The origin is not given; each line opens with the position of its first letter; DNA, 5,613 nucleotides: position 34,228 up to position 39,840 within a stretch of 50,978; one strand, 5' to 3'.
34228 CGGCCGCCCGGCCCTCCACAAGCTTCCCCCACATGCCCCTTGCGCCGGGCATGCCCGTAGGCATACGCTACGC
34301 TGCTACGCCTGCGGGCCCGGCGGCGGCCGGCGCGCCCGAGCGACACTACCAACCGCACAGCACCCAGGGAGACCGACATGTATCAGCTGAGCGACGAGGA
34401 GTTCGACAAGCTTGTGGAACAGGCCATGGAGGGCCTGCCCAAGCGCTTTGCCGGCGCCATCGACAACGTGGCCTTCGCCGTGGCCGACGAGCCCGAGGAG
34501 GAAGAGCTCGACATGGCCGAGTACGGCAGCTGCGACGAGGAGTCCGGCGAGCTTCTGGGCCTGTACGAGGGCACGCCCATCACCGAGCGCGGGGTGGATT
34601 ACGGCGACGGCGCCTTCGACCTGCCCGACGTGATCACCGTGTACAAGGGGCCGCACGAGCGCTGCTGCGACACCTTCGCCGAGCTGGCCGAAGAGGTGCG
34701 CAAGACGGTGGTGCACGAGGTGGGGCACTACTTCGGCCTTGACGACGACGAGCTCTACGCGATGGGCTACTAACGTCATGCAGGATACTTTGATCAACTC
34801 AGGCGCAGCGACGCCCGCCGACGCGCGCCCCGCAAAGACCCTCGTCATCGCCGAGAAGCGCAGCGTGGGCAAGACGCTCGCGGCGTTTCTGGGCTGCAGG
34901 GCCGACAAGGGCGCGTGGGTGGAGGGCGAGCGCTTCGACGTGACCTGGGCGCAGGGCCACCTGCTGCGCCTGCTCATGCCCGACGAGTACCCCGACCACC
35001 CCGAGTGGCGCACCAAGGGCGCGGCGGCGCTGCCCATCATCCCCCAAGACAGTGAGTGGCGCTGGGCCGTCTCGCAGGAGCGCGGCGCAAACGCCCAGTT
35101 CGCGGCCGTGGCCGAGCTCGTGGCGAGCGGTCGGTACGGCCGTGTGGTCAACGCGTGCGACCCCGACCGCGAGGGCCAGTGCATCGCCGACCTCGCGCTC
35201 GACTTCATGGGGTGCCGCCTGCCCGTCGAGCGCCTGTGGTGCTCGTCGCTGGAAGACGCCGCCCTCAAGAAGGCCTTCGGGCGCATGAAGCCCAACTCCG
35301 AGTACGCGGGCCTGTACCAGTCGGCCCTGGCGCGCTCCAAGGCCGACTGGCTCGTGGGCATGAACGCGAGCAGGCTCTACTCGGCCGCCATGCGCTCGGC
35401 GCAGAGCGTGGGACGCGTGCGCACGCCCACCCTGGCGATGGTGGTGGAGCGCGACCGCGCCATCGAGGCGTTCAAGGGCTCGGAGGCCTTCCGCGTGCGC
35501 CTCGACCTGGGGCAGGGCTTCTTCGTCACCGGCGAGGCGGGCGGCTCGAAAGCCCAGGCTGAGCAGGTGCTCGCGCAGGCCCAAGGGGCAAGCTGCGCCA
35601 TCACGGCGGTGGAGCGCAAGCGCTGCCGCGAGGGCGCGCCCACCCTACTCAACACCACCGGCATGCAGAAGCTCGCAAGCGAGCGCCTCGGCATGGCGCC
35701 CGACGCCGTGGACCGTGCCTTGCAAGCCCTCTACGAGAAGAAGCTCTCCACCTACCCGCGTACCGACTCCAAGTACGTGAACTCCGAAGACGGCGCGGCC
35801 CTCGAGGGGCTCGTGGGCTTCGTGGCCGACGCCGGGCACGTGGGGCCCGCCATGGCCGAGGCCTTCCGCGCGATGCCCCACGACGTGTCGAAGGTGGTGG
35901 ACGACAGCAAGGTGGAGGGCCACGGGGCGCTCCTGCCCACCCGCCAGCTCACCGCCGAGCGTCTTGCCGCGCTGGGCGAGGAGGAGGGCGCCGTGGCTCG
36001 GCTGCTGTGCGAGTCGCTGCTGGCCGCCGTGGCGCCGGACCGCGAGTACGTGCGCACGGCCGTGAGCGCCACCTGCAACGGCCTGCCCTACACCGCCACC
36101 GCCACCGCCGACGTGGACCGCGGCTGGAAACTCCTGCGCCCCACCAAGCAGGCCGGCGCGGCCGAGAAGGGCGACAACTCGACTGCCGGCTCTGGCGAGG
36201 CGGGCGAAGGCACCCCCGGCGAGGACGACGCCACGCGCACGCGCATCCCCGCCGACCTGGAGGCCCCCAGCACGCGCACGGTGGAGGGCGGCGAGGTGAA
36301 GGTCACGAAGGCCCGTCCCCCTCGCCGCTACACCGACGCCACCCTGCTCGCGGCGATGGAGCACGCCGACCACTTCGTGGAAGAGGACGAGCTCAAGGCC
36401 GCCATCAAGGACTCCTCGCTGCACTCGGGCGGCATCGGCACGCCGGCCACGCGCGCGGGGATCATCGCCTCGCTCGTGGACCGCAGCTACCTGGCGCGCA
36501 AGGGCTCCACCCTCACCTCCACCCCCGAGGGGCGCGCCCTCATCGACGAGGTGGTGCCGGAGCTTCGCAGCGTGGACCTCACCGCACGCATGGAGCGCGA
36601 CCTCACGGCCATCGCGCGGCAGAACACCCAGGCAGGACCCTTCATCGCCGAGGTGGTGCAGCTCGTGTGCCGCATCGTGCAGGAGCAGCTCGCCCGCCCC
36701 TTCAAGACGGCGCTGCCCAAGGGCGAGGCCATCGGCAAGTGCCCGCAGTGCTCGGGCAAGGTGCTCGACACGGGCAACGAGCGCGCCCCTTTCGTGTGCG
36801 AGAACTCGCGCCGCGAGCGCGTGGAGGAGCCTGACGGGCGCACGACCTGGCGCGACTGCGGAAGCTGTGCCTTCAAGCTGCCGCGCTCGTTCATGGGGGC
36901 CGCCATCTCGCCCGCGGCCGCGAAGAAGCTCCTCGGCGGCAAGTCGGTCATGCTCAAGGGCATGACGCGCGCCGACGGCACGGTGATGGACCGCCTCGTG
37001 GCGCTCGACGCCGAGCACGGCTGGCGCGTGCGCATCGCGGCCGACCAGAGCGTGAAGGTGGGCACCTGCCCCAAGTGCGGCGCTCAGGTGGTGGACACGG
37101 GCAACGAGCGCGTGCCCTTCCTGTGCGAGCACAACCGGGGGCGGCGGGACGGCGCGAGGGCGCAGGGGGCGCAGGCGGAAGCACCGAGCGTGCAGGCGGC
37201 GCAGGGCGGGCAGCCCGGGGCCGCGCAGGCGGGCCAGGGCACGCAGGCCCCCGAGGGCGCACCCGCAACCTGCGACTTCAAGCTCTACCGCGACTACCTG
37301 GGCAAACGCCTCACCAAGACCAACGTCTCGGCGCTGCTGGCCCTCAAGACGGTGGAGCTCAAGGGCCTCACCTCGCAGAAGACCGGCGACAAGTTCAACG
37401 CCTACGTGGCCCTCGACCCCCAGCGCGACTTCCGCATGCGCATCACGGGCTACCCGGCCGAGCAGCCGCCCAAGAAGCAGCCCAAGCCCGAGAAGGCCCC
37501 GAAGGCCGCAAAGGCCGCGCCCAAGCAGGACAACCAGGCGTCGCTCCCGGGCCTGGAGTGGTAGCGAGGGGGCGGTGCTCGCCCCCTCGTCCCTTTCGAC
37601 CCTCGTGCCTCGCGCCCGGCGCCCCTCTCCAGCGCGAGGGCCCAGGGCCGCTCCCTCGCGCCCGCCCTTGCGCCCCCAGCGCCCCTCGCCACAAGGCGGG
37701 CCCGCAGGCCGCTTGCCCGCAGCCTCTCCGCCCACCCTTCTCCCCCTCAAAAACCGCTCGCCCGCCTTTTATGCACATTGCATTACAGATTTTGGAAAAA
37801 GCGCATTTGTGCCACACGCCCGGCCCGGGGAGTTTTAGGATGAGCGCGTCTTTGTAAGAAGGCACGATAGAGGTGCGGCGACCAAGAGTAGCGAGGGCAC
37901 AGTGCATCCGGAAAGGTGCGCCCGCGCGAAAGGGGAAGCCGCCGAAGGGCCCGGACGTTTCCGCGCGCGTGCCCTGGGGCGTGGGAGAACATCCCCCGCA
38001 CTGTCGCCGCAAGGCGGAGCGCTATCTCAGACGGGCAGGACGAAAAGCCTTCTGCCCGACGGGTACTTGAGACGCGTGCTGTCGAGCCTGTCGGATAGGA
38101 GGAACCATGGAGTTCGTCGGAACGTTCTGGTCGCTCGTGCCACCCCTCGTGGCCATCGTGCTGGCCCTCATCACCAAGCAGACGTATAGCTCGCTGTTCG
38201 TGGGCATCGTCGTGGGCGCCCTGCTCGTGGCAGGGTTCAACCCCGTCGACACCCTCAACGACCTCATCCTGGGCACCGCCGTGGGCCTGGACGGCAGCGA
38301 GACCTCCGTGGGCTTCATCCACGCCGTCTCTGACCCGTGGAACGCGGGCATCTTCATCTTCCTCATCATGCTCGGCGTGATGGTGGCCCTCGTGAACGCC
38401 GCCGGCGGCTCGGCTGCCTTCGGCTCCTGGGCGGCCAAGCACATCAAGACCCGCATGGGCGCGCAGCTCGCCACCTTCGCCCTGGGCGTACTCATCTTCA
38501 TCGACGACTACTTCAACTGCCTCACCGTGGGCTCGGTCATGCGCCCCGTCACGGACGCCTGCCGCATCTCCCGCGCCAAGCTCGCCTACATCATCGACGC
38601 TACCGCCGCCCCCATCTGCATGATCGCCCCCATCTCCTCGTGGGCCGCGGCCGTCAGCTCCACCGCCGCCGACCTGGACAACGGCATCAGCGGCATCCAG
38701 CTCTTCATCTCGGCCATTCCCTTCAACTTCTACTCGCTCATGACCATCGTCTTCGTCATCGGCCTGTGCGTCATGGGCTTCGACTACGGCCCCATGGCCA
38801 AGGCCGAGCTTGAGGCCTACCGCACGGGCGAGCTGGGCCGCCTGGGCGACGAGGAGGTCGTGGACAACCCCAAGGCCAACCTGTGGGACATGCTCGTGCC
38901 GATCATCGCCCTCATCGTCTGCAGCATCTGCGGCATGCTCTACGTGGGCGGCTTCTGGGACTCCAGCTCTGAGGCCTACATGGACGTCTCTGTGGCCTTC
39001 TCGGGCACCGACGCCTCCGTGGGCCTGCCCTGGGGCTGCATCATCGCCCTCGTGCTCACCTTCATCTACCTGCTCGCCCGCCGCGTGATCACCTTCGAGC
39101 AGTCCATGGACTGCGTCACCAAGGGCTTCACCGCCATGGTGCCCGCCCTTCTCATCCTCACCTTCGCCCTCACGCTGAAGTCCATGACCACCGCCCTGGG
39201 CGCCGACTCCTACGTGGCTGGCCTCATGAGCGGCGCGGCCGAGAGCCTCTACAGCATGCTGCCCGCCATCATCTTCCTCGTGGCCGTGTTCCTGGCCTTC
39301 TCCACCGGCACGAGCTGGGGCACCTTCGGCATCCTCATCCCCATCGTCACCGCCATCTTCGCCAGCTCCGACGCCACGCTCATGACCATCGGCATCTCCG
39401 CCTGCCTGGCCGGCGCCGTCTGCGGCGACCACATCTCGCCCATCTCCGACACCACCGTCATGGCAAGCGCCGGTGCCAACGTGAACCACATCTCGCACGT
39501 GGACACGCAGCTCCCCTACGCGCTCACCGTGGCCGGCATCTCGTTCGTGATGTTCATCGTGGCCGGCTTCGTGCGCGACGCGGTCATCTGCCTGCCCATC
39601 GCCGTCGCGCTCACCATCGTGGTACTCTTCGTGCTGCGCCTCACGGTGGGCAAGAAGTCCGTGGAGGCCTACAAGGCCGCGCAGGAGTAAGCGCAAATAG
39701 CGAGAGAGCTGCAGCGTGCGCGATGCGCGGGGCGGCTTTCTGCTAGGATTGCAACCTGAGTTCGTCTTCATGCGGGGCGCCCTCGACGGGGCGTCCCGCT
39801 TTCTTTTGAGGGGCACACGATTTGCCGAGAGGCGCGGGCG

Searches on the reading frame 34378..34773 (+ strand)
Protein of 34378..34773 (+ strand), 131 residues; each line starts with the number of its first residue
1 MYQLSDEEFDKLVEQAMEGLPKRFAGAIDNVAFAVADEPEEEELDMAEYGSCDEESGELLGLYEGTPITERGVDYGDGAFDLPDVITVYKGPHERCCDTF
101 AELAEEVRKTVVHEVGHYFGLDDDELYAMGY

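Call 3: search_protein_families(library=pfam, proteins=[window:34378-34773:+], max_evalue=0.01)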
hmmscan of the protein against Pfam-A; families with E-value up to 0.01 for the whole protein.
window:34378-34773:+ (131 aa): 1 family
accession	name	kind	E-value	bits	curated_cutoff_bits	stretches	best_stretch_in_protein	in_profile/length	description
PF06262.17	Zincin_1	-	1.2e-27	96.1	22.4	1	28-130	1-96/97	Zincin-like metallopeptidase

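Call 5: search_protein_families(library=ncbifam, proteins=[window:34378-34773:+], max_evalue=0.01)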
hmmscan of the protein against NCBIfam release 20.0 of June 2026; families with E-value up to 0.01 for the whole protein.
window:34378-34773:+ (131 aa): 2 families
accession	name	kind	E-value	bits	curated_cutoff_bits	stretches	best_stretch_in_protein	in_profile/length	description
NF033823.0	archmetzin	subfamily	0.0031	17.5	145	1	101-122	116-137/170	archaemetzincin family Zn-dependent metalloprotease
NF041905.1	MXAN_2677_2678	equivalog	0.0079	15.2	250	0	103-123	180-200/283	myxosortase-dependent metalloprotease, MXAN_2677/MXAN_2678 family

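Call 80: search_protein_families(library=padloc, proteins=[window:34378-34773:+], max_evalue=0.00001)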
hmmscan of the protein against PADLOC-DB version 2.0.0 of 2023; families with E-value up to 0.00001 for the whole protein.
window:34378-34773:+ (131 aa): 0 families

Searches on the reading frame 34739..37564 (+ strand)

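Call 80: search_protein_families(library=padloc, proteins=[window:34739-37564:+], max_evalue=0.00001)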
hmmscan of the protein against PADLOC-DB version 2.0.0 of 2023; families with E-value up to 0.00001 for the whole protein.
window:34739-37564:+ (941 aa): 1 family
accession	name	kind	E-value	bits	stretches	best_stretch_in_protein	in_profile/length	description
PDLC02865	DpdF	-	2.4e-81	272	2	24-248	16-234/1499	DpdF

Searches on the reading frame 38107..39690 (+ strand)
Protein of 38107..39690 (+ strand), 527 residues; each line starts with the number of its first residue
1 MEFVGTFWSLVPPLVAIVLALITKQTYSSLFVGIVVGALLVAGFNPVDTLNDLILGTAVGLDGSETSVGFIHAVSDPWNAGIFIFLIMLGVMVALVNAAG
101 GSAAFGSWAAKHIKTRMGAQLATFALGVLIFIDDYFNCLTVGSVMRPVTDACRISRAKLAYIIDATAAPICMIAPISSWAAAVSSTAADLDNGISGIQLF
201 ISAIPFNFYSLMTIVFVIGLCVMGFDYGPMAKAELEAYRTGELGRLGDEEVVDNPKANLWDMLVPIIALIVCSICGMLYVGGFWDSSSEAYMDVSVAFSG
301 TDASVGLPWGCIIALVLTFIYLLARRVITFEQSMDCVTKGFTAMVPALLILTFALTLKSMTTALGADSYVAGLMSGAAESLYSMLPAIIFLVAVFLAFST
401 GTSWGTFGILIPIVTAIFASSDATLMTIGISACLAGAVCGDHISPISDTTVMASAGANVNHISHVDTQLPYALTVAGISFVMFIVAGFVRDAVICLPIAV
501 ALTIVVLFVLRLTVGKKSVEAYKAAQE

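Call 65: search_protein_families(library=pfam, proteins=[window:38107-39690:+], max_evalue=0.001)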
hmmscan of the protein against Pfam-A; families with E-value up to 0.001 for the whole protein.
window:38107-39690:+ (527 aa): 1 family
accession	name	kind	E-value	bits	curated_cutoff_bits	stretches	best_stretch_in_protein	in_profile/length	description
PF03553.21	Na_H_antiporter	-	3e-50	171.6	23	1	192-488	28-303/303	Na+/H+ antiporter family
